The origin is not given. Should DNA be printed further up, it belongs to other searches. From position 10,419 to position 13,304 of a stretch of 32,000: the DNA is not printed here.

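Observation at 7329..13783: Operon coupling a radical-SAM/SPASM maturase and six-Cys peptide to an Hsp70-like ATPase and a HerA/FtsK-type NTPase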

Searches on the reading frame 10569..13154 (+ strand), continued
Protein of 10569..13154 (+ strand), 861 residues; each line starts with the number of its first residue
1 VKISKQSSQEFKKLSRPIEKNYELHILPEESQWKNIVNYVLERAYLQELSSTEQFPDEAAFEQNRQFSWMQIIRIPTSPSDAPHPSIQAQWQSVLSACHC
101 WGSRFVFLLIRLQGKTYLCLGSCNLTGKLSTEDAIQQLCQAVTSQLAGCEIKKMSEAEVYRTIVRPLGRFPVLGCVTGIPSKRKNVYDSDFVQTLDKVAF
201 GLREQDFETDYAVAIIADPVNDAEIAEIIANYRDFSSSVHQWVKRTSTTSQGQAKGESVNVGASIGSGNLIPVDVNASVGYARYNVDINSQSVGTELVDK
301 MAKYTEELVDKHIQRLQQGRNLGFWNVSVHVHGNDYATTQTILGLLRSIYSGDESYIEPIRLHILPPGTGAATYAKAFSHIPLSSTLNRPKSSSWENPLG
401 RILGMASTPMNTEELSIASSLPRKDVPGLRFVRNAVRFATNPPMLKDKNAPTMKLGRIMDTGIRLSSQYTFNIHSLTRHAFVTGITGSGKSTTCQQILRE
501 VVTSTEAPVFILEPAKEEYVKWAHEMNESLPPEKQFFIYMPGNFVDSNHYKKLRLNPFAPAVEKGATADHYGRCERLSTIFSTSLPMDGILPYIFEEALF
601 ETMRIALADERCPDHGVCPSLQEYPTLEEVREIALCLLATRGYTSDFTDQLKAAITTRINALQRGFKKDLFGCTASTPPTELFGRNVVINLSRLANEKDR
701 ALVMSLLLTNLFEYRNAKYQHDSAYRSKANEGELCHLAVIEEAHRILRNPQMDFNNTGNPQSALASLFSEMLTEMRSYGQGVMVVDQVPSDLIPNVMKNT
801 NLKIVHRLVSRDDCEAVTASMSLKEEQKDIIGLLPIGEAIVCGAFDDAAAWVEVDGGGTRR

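Call 53: get_annotated_region(hit=H4, flank=9000)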
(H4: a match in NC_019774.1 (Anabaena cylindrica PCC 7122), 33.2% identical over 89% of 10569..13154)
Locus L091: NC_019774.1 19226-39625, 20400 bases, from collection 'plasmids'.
description: Anabaena cylindrica PCC 7122 plasmid pANACY.04, complete sequence
organism: Anabaena cylindrica PCC 7122 (NCBI taxid 272123)
taxonomy: Bacteria; Cyanobacteriota; Cyanophyceae; Nostocales; Nostocaceae; Anabaena; Anabaena cylindrica; Anabaena cylindrica PCC 7122
host: -; source: water, most likely pond; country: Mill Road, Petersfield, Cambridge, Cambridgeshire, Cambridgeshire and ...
typing (MOB-suite, as given by PLSDB): mobilizable; replicon rep_cluster_1665; relaxase MOBP
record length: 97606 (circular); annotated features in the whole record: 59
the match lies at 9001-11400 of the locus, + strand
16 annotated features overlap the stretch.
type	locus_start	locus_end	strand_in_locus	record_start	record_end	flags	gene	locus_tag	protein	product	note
CDS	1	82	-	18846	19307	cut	-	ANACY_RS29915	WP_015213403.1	zinc ribbon domain-containing protein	-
CDS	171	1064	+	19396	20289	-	-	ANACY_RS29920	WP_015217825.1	tyrosine-type recombinase/integrase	GO:0015074 - DNA integration [Evidence IEA]; GO:0006310 - DNA recombination [Evidence IEA]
CDS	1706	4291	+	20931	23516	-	-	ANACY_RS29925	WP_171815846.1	Hsp70 family protein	-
CDS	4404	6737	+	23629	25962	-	-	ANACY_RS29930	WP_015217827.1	hypothetical protein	-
CDS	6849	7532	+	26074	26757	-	-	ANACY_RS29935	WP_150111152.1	GUN4 domain-containing protein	-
CDS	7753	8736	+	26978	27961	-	-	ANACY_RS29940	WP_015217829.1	GTPase domain-containing protein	-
CDS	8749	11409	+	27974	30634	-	-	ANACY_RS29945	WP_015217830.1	DUF87 domain-containing protein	-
CDS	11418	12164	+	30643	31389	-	-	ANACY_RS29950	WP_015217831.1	hypothetical protein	-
CDS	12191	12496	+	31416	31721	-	-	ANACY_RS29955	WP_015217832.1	hypothetical protein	-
CDS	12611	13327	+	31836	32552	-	-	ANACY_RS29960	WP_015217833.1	hypothetical protein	-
CDS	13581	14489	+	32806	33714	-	-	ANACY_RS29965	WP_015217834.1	hypothetical protein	-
CDS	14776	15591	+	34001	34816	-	-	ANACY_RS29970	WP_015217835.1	DUF692 family multinuclear iron-containing protein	-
CDS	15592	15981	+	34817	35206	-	-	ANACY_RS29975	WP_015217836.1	hypothetical protein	-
CDS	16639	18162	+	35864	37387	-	-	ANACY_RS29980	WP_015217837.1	hypothetical protein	-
CDS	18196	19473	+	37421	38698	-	-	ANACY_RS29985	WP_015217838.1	DUF1822 family protein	-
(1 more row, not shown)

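Call 54: get_annotated_region(hit=H5, flank=7000)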
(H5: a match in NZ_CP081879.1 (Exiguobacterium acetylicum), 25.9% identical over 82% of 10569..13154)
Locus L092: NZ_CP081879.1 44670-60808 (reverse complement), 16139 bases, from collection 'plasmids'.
description: Exiguobacterium acetylicum strain UTDF19-27C plasmid p1-UTDF19-27C, complete sequence
organism: Exiguobacterium acetylicum (NCBI taxid 41170)
taxonomy: Bacteria; Bacillota; Bacilli; Bacillales; ; Exiguobacterium; Exiguobacterium acetylicum
host: -; source: Environment,soil; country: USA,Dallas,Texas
typing (MOB-suite, as given by PLSDB): mobilizable; relaxase MOBP
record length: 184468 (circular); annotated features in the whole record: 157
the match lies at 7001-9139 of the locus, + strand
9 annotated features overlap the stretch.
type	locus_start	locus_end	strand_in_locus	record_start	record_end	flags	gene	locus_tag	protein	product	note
CDS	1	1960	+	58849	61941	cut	-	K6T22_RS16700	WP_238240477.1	UvrD-helicase domain-containing protein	-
CDS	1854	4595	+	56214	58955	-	-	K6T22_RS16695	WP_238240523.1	PD-(D/E)XK nuclease family protein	-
CDS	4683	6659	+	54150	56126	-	-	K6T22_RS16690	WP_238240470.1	hypothetical protein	-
CDS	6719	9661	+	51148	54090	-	-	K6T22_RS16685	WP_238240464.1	ATP-binding protein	-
CDS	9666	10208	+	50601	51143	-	-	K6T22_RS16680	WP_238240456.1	HNH endonuclease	-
CDS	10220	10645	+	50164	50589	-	-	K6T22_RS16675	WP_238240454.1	SMI1/KNR4 family protein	GO:0042546 - cell wall biogenesis [Evidence IEA]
CDS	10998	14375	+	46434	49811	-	-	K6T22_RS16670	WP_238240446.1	Ig-like domain-containing protein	-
CDS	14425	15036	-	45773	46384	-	-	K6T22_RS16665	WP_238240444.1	hypothetical protein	-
CDS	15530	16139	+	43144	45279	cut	-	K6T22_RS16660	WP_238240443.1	AAA family ATPase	-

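Call 70: get_annotated_region(hit=H17, flank=9000)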
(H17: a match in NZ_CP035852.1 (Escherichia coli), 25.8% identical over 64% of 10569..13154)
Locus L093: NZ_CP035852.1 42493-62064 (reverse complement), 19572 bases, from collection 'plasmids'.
description: Escherichia coli strain TW10590 plasmid pTW10590_133, complete sequence
organism: Escherichia coli (NCBI taxid 562)
taxonomy: Bacteria; Pseudomonadota; Gammaproteobacteria; Enterobacterales; Enterobacteriaceae; Escherichia; Escherichia coli
host: -; source: Homo sapiens,stool; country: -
typing (MOB-suite, as given by PLSDB): conjugative; replicon IncI-gamma/K1; relaxase MOBP,MOBP; mating-pair formation MPF_I
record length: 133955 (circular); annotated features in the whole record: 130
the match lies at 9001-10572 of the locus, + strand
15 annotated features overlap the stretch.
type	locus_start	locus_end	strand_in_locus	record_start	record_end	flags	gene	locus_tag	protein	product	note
CDS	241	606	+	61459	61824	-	-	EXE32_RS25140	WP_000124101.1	hypothetical protein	-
CDS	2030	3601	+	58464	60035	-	-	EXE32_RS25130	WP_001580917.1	IS66 family transposase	-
CDS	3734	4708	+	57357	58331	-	-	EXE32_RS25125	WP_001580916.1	dynamin family protein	-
CDS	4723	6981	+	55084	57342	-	-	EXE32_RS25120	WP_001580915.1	dynamin family protein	-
CDS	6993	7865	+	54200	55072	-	-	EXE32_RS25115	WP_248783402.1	hypothetical protein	-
CDS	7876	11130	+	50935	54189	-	-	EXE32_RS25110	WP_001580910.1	ATP-binding protein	-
CDS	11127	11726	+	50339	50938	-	-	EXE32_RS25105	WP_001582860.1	HNH/ENDO VII family nuclease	-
CDS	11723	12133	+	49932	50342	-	-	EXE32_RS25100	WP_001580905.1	SMI1/KNR4 family protein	-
CDS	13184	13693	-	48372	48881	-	def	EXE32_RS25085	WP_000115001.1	peptide deformylase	GO:0036211 - protein modification process [Evidence IEA]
CDS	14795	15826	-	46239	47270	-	repA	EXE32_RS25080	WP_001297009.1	plasmid replication initiator RepA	-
CDS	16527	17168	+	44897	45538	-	-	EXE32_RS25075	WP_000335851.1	transcription termination/antitermination NusG family protein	GO:0006355 - regulation of DNA-templated transcription [Evidence IEA]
CDS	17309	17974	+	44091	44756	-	-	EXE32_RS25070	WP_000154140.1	hypothetical protein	-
CDS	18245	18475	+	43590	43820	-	-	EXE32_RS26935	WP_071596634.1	PilI type IV pilus biogenesis protein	-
CDS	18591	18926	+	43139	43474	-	-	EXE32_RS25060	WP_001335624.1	hypothetical protein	-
CDS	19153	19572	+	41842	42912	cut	-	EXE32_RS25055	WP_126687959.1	toxin co-regulated pilus biosynthesis Q family protein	-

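Call 71: get_annotated_region(hit=H11, flank=8000)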
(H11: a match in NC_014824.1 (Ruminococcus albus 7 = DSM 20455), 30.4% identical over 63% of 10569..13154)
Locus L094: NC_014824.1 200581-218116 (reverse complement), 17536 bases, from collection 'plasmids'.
description: Ruminococcus albus 7 = DSM 20455 plasmid pRUMAL01, complete sequence
organism: Ruminococcus albus 7 = DSM 20455 (NCBI taxid 697329)
taxonomy: Bacteria; Bacillota; Clostridia; Eubacteriales; Oscillospiraceae; Ruminococcus; Ruminococcus albus; Ruminococcus albus 7 = DSM 20455
host: -; source: -; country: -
typing (MOB-suite, as given by PLSDB): mobilizable; relaxase MOBP
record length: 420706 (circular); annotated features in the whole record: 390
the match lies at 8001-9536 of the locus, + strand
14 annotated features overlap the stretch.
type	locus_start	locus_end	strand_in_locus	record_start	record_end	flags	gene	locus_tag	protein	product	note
CDS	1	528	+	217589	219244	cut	-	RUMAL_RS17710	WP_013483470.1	DNA mismatch repair protein MutS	-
CDS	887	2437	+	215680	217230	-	-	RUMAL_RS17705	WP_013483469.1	hypothetical protein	-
CDS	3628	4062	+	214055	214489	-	-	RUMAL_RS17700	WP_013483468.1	hypothetical protein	-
CDS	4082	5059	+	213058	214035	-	-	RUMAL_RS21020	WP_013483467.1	HD domain-containing protein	-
CDS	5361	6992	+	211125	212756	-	-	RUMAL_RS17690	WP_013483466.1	hypothetical protein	-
CDS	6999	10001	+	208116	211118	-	-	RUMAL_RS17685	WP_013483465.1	ATP-binding protein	-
CDS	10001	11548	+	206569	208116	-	-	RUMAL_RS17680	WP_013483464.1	hypothetical protein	-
CDS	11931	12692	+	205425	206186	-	-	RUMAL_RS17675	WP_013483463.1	recombinase family protein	GO:0006310 - DNA recombination [Evidence IEA]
CDS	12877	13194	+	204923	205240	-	-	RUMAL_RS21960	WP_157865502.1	restriction endonuclease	-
CDS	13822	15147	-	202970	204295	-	-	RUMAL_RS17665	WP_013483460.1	IS200/IS605 family element transposase accessory protein TnpB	-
CDS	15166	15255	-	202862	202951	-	-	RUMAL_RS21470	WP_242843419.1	transposase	GO:0006313 - DNA transposition [Evidence IEA]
CDS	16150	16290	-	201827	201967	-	-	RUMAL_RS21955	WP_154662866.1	hypothetical protein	-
CDS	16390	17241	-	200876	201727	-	-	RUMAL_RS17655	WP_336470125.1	DUF4368 domain-containing protein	-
CDS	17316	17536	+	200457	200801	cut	mobC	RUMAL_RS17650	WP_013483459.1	plasmid mobilization relaxosome protein MobC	-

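Call 72: search_protein_families(library=padloc, proteins=[L093:3734-4708:+, L093:4723-6981:+, L093:6993-7865:+, L093:7876-11130:+, L093:11127-11726:+, L019:13228-14010:+], max_evalue=0.001)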
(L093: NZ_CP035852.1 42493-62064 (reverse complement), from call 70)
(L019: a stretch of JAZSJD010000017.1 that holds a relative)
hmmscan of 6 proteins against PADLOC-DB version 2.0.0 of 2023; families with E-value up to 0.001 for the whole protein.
L093:3734-4708:+ (324 aa): 1 family
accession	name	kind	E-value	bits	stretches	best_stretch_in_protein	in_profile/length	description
PDLC03839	LeoA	-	5.2e-06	23.8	0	120-226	103-210/559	-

L093:4723-6981:+ (752 aa): 0 families

L093:6993-7865:+ (290 aa): 0 families

L093:7876-11130:+ (1084 aa): 13 families
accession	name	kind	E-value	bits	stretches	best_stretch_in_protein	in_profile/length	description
PDLC04140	mad8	-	2.8e-23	80.9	1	554-903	20-290/314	mads_8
PDLC04105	HerA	-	6.9e-16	55.9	2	530-618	136-223/576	-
PDLC04100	HerA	-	1.2e-14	51.9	2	652-907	312-550/580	-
PDLC02185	HerA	-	1.3e-13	48.6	2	535-620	139-225/585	-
PDLC04097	HerA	-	2e-13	47.9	2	709-915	393-595/618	-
PDLC04103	HerA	-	3.5e-13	46.7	2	536-607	146-216/579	-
PDLC04098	HerA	-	3.2e-12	43.8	1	753-916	487-650/686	-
PDLC04106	HerA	-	1.6e-09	34.9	1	754-913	473-629/667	-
PDLC01055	HerA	-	7.7e-09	32.9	1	554-616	149-212/532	Type III coevolved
PDLC04102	HerA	-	2.8e-08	30.5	1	529-614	144-233/654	-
PDLC02684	DndH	-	1.9e-07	27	1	561-808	1366-1614/1715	DndH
PDLC04101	HerA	-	3.4e-05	20.8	1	562-615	168-222/400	-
PDLC04107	HerA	-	0.00063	16.8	0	563-608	170-215/306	-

L093:11127-11726:+ (199 aa): 0 families

L019:13228-14010:+ (260 aa): 0 families

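Call 76: find_related_loci(query=A1, collection=viral_contigs, flank=8000)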
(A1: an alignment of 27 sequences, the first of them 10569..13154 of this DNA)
Query A1 (861 aa) in viral_contigs; peptide patterns used: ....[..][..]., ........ (x = any residue, [..] = any of these).
99 stretches matched a pattern, but none encodes a relative of the query by tblastn (E <= 1e-3).

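Call 113: find_encoding_contigs(protein=P0033, flank=10000, max_places=1)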
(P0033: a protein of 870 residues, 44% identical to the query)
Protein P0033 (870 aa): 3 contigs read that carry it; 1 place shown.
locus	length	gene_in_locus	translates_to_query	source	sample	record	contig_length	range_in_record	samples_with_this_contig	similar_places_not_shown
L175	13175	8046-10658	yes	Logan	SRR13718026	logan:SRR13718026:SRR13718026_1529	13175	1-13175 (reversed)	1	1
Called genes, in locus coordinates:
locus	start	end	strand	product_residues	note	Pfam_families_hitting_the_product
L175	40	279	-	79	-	-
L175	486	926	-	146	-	PF22381:Staph_reg_Sar_Rot, PF01047:MarR, PF12802:MarR_2, PF13463:HTH_27, PF13601:HTH_34 (weak), PF22166:WHD_ArnR1 (weak)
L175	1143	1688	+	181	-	PF04480:DUF559, PF18741:MTES_1575, PF10881:DUF2726 (weak)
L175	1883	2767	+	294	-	PF14045:YIEGIA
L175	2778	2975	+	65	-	PF21835:YIEGIA_cap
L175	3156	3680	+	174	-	PF09515:Thia_YuaJ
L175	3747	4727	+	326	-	PF00126:HTH_1, PF03466:LysR_substrate, PF12727:PBP_like (weak)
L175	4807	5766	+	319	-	PF00586:AIRS, PF02769:AIRS_C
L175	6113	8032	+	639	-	PF00012:HSP70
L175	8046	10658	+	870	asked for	PF01935:DUF87, PF13401:AAA_22 (faint)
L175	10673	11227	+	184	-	-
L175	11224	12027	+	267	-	-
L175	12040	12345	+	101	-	-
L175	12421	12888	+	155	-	PF02915:Rubrerythrin (weak)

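Call 114: find_encoding_contigs(protein=P0038, flank=10000, max_places=1)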
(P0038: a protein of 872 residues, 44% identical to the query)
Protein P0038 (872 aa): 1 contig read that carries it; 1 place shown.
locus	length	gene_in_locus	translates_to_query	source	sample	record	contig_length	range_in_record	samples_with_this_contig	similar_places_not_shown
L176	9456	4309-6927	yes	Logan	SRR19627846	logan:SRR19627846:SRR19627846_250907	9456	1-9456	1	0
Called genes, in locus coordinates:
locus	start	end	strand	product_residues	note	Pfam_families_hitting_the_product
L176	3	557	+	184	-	?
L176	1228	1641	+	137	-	PF08281:Sigma70_r4_2, PF04545:Sigma70_r4 (weak), PF00196:GerE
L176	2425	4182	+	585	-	PF00012:HSP70 (weak)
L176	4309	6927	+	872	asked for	PF01935:DUF87, PF05872:HerA_C (faint)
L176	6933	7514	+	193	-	-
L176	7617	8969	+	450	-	-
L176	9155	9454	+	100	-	?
